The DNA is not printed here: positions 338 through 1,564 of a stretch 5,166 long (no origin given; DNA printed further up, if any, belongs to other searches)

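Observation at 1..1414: Relaxase-only MobA (308 aa) with mobB starting 2 nt after its stop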

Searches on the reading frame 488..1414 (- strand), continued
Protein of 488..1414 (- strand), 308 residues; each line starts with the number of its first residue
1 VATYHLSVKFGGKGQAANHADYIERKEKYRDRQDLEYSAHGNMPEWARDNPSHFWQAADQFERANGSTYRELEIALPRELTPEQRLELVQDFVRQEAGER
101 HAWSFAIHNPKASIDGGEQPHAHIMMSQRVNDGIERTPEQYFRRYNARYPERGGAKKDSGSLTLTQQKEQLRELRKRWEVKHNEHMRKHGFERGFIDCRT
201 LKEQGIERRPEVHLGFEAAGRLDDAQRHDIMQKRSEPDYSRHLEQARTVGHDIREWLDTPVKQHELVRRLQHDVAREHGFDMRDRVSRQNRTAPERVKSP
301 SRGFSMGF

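Call 68: search_protein_families(library=ncbifam, proteins=[L008:4123-4710:+], max_evalue=1)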
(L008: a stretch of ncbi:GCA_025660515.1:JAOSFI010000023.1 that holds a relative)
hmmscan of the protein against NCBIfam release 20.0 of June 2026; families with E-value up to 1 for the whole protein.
L008:4123-4710:+ (196 aa): 16 families
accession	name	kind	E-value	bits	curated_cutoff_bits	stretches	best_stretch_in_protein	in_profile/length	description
TIGR04211.1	SH3_and_anchor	equivalog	0.0034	17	65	1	19-111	61-150/198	TIGR04211 family SH3 domain-containing protein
NF043058.1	T4SS_LegC2C7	subfamily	0.0044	16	350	1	19-110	124-216/348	LegC2/C7 family Dot/Icm T4SS effector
TIGR04523.1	Mplasa_alph_rch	subfamily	0.0092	13.9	270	1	6-102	253-351/745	helix-rich protein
NF050013.1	HpsJ_like_A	equivalog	0.043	13.4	140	1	33-123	110-198/217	HpsJ-like protein, cyanoexosortase A-associated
TIGR02169.1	SMC_prok_A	equivalog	0.052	11.2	729.4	1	6-111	720-824/1165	chromosome segregation protein SMC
NF033930.1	pneumo_PspA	exception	0.054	12.2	850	1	21-97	284-359/659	pneumococcal surface protein A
TIGR04527.1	mycoplas_twoTM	subfamily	0.073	12.8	125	1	5-102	56-177/248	MG_279/MG_280 family protein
NF047516.1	LA_3659_fam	equivalog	0.08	12.5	36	1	3-80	47-123/221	LA_3659 family protein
NF047514.1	SpiroCoCo_N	equivalog_domain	0.08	12.5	75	1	3-80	47-123/221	SpiroCoCo family coiled-coil protein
NF002629.0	PRK02292.1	equivalog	0.13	12.1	184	1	17-109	13-100/192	V-type ATP synthase subunit E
TIGR00996.1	Mtu_fam_mce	paralog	0.16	11.2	140.5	1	5-78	194-266/291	MCE family protein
NF005908.0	PRK07889.1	equivalog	0.19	11.4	299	0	15-135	27-144/256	enoyl-ACP reductase FabI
TIGR01069.2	mutS2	equivalog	0.19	10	400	1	3-86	513-596/790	endonuclease MutS2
TIGR02168.1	SMC_prok_B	equivalog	0.27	8.9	567.35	1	15-108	740-918/1181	chromosome segregation protein SMC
NF045780.1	TrlF_fam_ATP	equivalog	0.65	8.6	350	1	9-104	494-589/944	TrlF family AAA-like ATPase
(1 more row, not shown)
